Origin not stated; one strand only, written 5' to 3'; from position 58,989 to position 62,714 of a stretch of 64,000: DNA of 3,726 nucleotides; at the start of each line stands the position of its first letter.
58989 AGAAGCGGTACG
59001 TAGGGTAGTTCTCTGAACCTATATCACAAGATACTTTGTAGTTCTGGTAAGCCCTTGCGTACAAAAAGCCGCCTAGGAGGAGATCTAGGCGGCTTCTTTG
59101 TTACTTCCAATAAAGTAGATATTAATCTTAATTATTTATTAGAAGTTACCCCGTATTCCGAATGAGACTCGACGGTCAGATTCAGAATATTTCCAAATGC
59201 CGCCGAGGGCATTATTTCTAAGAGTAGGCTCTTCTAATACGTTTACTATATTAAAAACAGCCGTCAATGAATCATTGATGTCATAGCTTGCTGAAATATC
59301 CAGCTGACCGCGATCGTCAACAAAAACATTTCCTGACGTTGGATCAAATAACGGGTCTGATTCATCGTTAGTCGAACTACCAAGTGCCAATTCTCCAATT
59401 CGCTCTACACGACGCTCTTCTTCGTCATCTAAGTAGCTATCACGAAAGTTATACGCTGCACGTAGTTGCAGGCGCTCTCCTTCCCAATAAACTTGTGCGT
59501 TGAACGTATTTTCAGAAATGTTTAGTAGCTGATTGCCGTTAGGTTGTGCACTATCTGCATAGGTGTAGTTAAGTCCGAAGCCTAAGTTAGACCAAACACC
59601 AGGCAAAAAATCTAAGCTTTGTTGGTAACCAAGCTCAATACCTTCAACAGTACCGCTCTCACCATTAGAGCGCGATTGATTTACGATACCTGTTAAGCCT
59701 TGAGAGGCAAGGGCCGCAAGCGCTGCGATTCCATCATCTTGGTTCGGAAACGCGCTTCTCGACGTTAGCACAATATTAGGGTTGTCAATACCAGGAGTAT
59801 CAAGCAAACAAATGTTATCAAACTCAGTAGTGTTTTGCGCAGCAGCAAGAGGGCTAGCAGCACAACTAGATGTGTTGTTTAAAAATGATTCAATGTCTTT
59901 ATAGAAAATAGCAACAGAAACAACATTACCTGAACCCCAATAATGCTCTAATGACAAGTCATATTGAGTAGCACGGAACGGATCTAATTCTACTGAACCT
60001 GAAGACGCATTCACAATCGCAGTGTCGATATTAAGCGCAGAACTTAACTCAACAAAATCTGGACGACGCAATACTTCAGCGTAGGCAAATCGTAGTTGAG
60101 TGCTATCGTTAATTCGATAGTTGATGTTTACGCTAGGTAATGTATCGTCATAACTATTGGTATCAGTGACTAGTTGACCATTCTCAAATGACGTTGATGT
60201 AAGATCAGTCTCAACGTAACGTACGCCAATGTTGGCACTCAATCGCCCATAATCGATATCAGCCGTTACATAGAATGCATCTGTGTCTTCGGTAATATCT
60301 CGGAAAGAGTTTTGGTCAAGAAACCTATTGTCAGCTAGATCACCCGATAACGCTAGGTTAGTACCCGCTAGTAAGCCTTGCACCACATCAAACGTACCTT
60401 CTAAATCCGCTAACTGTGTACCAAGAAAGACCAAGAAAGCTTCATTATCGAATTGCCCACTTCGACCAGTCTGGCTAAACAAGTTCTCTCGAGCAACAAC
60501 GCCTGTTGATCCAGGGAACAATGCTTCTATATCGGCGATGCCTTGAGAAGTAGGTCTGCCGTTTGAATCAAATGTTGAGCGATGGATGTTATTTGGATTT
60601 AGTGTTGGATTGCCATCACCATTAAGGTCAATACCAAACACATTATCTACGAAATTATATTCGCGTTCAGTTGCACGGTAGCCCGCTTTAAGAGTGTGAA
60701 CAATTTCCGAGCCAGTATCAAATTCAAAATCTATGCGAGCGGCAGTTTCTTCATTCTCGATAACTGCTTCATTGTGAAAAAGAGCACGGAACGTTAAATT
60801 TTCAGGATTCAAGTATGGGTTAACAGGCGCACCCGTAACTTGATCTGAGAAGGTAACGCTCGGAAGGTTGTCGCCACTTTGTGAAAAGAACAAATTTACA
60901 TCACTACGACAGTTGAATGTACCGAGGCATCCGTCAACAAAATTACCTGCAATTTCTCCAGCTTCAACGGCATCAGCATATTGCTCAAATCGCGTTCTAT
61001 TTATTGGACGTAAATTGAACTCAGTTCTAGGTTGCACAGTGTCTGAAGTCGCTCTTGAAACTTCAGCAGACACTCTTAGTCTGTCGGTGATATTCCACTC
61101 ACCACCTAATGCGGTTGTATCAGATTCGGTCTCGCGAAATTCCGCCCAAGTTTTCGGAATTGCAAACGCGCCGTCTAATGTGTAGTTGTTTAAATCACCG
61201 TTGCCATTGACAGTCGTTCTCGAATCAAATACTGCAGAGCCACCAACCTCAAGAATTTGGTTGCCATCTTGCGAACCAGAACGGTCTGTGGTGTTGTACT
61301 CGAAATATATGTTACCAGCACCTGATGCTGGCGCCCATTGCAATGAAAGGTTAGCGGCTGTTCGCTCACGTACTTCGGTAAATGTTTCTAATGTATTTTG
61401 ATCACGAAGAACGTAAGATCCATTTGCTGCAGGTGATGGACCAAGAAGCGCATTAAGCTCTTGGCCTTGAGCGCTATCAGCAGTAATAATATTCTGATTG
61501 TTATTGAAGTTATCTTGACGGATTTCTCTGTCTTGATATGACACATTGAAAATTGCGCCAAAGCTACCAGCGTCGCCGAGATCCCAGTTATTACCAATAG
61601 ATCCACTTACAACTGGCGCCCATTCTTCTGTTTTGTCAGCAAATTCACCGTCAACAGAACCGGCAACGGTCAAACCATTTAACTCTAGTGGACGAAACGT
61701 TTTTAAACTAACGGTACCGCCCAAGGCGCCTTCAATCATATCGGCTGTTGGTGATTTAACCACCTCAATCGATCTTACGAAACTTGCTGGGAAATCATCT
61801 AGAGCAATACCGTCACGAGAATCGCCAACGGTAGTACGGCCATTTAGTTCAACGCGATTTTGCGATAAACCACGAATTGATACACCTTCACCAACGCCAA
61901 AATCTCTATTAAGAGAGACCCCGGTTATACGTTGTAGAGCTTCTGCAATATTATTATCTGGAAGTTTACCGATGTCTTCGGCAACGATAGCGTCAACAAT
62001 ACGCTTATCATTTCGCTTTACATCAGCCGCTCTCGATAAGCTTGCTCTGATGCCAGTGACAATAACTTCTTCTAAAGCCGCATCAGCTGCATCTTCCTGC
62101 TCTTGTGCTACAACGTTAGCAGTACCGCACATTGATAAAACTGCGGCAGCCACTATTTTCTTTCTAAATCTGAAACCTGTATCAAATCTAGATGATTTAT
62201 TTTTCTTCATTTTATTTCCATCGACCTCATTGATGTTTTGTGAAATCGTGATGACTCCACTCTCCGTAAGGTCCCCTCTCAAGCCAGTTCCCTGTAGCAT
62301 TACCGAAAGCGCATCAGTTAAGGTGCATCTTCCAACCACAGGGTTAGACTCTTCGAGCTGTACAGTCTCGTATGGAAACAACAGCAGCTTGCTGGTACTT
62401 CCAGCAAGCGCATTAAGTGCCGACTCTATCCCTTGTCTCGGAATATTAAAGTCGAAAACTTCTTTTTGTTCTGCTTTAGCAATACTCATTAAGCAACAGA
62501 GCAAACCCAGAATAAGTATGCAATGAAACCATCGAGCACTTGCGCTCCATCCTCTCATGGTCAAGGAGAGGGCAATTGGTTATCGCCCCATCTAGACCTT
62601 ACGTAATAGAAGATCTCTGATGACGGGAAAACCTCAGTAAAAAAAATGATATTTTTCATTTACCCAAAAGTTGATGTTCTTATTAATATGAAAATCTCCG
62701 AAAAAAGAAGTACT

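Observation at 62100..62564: TonB-dependent transducer with a second, internal signal peptide between the STN domain and the plug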

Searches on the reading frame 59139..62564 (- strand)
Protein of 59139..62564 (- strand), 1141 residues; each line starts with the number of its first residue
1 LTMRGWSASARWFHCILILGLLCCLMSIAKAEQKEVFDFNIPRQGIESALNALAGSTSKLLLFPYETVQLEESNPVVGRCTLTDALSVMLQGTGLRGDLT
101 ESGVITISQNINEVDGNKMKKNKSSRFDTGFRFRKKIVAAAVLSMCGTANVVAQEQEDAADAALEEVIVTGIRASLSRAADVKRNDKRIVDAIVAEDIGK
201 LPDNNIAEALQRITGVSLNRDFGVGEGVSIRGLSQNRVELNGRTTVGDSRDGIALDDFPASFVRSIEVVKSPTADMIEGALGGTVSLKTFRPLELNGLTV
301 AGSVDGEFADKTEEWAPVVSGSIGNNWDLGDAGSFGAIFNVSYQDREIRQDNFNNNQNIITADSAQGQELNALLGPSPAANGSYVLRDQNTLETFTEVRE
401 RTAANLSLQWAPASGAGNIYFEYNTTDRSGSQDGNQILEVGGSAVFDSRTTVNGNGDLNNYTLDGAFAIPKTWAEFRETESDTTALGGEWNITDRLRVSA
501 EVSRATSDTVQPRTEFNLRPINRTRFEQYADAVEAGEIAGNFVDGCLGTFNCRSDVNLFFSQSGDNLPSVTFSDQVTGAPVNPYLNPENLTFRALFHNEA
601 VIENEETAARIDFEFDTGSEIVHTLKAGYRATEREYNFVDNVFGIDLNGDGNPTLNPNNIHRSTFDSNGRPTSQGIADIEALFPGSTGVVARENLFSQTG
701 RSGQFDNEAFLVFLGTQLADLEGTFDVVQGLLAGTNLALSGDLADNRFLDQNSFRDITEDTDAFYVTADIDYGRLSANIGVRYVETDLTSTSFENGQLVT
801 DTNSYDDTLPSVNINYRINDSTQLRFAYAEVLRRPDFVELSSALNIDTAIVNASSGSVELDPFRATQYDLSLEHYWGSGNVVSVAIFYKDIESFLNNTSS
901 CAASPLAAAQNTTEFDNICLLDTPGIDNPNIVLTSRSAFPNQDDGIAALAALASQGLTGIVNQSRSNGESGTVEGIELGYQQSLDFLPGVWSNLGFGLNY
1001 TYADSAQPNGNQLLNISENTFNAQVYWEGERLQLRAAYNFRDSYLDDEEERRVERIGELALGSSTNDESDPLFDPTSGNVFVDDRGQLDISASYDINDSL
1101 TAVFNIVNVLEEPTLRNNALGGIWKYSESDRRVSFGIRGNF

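Call 3: search_protein_families(library=pfam, proteins=[window:59139-62564:-], max_evalue=0.01)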
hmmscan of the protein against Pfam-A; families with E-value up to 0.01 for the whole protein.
window:59139-62564:- (1141 aa): 4 families
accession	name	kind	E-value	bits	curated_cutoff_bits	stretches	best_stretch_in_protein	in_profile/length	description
PF00593.30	TonB_dep_Rec_b-barrel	-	2e-39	137.1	27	1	571-1109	20-436/436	TonB dependent receptor-like, beta-barrel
PF07715.20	Plug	-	2.7e-15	57.2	23.9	1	188-284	7-107/107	TonB-dependent Receptor Plug Domain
PF14905.12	OMP_b-brl_3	-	1e-14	54.9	27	1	755-1024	108-315/408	Outer membrane protein beta-barrel family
PF07660.19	STN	-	0.0048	17.1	28.4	0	69-109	11-51/52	Secretin and TonB N terminus short domain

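Call 4: search_protein_families(library=ncbifam, proteins=[window:59139-62564:-], max_evalue=0.01)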
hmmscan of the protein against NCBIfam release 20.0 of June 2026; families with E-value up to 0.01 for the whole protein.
window:59139-62564:- (1141 aa): 7 families
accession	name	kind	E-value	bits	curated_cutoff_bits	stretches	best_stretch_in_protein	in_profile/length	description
TIGR01782.1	TonB-Xanth-Caul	subfamily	4e-165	551.4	310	1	164-1141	1-868/868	TonB-dependent receptor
TIGR01785.1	TonB-hemin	subfamily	2.1e-18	66.1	316.85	2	754-919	358-532/677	TonB-dependent heme/hemoglobin receptor family protein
TIGR01786.1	TonB-hemlactrns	subfamily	1.3e-16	60.1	323.75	2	166-290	2-134/719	TonB-dependent hemoglobin/transferrin/lactoferrin family receptor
NF041676.1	FecA_OM_dicitr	equivalog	9e-09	33.8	1100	2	756-825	474-540/773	TonB-dependent Fe(3+) dicitrate receptor FecA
NF049947.1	TonB_dep_PCPU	exception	4.6e-06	25.1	800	1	755-906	392-533/685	TonB-dependent receptor, PCPU motif-type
NF049944.1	TonB_dep_PUIUD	equivalog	0.0017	16.7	850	0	142-309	17-189/686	TonB-dependent receptor, PUIUD motif-type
NF007926.1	PRK10641.1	equivalog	0.0025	16.5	836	1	190-292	48-156/617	TonB-dependent vitamin B12 receptor BtuB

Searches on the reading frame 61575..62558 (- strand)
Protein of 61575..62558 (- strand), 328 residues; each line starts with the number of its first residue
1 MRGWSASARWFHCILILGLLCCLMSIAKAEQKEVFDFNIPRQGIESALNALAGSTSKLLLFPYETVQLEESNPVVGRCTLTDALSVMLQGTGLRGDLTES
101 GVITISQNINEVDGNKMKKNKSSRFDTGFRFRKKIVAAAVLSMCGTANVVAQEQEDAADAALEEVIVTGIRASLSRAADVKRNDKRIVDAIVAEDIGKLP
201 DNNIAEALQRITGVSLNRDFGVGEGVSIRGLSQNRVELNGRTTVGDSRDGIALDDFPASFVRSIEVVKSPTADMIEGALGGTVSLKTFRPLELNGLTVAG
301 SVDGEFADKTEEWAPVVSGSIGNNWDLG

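Call 34: find_related_loci(query=window:61575-62558:-, collection=genome_contigs, flank=4000)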
Query window:61575-62558:- (328 aa) in genome_contigs; peptide patterns used: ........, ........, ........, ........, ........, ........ (x = any residue, [..] = any of these).
172 stretches matched a pattern; 6 encode a relative of the query (tblastn E <= 1e-3); 6 distinct loci.
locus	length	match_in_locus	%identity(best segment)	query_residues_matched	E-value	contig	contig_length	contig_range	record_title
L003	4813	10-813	71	57-328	4e-123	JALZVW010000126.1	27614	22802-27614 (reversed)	MAG: Arenicella sp. isolate g3_MAG_00005 g3_MAG_00005_000000000126, whole genome shotgun sequence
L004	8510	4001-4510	74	157-326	1e-81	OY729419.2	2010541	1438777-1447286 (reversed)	MAG: Pseudomonadales bacterium isolate c5c9f45e-28c9-4f0a-806d-e61ce6d83dd2 genome assembly, chromosome: 1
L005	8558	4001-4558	63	135-326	8e-78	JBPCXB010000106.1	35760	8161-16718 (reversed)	MAG: Gammaproteobacteria bacterium isolate MAG_seacave_119 S1Ck127_5912540, whole genome shotgun sequence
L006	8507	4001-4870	39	2-268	1e-41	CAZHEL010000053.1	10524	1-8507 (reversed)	MAG TPA_asm: uncultured Gammaproteobacteria bacterium isolate binchicken_co258_22 genome assembly, contig: NODE_4460_len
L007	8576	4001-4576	36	119-306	9e-32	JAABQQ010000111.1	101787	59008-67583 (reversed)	MAG: Gammaproteobacteria bacterium isolate S06.Bin044 NODE_1_length_101787_cov_9.0891, whole genome shotgun sequence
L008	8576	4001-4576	35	119-306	1e-29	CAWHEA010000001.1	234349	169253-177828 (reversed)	MAG: uncultured Gammaproteobacteria bacterium isolate MFD00905.bin.2.7 genome assembly, contig: contig_1023, whole genom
